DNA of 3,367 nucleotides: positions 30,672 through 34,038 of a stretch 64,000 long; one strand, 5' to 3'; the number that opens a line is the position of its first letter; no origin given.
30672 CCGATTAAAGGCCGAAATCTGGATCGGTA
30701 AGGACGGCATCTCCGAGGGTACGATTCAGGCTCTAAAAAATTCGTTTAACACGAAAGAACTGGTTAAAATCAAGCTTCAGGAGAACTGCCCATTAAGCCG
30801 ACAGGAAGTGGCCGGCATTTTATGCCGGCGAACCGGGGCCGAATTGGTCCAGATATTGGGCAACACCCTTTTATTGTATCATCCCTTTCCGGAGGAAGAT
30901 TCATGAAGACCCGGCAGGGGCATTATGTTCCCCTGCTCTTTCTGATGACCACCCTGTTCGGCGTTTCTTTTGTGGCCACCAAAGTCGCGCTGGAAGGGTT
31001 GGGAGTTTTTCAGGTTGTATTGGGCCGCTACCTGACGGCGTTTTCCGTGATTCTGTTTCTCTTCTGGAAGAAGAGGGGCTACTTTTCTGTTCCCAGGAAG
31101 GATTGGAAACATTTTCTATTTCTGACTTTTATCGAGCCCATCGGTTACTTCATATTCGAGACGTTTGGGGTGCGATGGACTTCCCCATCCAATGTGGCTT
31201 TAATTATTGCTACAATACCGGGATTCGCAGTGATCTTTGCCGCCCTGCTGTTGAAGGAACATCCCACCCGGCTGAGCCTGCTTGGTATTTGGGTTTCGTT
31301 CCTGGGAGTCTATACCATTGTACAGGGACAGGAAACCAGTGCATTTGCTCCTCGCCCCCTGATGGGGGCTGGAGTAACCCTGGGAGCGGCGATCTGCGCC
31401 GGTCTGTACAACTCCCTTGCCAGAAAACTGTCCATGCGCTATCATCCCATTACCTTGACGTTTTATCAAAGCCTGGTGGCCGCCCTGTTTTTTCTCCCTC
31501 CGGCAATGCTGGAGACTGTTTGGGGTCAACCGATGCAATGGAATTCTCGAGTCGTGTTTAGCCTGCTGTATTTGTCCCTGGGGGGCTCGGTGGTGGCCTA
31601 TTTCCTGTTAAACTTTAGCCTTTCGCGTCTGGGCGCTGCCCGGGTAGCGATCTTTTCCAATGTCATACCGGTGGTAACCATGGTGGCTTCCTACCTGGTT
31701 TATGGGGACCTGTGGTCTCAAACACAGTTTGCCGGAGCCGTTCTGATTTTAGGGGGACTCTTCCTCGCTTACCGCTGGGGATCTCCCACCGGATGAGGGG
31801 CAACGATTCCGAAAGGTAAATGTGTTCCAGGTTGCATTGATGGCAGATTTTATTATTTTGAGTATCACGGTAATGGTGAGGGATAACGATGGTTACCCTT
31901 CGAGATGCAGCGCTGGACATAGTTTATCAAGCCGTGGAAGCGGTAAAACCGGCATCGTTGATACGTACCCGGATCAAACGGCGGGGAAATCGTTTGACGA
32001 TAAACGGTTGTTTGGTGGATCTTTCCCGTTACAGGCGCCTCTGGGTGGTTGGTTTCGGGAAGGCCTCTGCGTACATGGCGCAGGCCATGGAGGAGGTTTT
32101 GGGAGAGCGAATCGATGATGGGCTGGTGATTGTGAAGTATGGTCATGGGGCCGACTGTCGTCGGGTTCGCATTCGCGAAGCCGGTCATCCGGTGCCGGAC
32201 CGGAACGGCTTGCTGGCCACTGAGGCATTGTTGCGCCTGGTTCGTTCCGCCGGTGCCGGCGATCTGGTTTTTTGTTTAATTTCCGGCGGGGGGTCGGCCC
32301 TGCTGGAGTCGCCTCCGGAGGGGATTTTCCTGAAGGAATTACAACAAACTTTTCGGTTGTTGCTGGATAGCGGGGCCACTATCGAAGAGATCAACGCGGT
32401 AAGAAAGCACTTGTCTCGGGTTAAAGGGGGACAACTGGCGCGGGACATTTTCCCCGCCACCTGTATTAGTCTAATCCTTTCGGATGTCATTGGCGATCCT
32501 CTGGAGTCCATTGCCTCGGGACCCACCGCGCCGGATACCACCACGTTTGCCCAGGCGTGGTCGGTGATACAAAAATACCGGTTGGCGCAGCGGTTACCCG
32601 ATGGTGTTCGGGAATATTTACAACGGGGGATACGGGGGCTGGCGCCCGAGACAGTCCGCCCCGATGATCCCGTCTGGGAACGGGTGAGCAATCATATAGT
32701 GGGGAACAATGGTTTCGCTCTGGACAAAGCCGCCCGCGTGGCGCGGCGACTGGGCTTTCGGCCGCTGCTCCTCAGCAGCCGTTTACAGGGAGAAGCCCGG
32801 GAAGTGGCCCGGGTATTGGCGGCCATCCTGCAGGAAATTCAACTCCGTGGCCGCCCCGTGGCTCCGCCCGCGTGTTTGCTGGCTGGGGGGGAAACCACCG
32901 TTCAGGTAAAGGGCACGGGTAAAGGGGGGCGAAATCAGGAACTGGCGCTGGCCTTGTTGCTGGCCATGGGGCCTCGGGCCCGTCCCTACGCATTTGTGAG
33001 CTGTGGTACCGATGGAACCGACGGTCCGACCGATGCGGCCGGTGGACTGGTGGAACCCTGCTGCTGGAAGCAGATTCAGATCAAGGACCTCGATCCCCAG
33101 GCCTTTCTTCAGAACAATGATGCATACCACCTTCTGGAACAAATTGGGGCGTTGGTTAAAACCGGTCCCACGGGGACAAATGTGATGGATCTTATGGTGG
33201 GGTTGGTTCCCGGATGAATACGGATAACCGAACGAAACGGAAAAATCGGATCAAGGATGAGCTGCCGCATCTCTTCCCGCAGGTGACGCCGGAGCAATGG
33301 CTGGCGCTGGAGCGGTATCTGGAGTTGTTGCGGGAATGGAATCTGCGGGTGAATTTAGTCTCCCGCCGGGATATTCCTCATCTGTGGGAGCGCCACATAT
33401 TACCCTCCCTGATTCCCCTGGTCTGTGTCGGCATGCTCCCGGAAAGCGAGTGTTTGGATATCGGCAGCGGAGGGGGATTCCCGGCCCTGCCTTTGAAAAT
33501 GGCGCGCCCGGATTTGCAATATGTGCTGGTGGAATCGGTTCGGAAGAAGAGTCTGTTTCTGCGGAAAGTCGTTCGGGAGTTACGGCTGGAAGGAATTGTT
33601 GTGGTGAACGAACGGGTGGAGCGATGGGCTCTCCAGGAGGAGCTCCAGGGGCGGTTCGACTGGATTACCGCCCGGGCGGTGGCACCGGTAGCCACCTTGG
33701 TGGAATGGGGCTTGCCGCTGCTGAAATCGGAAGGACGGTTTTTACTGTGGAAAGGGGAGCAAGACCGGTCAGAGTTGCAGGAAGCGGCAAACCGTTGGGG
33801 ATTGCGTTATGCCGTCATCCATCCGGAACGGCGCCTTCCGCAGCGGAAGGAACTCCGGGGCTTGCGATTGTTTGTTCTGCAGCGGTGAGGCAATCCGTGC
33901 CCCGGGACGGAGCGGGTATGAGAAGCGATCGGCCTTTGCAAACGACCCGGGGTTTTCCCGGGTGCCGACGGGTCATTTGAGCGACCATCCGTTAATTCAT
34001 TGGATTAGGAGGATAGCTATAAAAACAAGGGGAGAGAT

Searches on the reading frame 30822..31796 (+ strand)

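Call 47: search_protein_families(library=pfam, proteins=[window:30822-31796:+], max_evalue=0.0001)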
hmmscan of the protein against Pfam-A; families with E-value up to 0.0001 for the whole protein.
window:30822-31796:+ (324 aa): 2 families
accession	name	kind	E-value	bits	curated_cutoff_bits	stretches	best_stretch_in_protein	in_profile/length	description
PF00892.27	EamA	-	1.7e-42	145.3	28.2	2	181-317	2-134/135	EamA-like transporter family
PF03151.22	TPT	-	1.1e-05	25.5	30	1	54-315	22-289/291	Triose-phosphate Transporter family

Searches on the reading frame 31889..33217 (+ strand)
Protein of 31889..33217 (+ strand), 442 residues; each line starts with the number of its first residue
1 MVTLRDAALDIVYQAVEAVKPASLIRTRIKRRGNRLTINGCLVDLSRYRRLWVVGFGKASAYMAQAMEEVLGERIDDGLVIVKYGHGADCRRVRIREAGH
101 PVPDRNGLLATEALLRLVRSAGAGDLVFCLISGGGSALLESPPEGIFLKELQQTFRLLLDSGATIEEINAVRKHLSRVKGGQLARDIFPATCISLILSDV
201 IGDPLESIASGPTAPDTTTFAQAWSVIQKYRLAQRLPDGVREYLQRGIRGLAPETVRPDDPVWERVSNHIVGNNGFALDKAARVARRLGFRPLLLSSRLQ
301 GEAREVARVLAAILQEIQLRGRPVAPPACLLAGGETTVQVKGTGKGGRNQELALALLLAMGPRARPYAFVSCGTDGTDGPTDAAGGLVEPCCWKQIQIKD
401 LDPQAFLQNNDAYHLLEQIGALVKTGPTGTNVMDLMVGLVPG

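Call 47: search_protein_families(library=pfam, proteins=[window:31889-33217:+], max_evalue=0.0001)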
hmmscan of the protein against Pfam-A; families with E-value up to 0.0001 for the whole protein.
window:31889-33217:+ (442 aa): 2 families
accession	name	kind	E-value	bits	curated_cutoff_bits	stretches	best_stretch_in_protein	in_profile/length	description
PF13660.11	DUF4147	-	1.5e-86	290.1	23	1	8-245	2-234/234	Domain of unknown function (DUF4147)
PF05161.18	MOFRL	-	4.7e-39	133.3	28.3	1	328-434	1-106/106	MOFRL family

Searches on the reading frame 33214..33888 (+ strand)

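Call 47: search_protein_families(library=pfam, proteins=[window:33214-33888:+], max_evalue=0.0001)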
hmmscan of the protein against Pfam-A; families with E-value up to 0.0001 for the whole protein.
window:33214-33888:+ (224 aa): 1 family
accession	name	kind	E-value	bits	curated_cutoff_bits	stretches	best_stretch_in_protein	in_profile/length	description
PF02527.21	GidB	-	3.3e-47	160.6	27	1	31-198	4-166/184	rRNA small subunit methyltransferase G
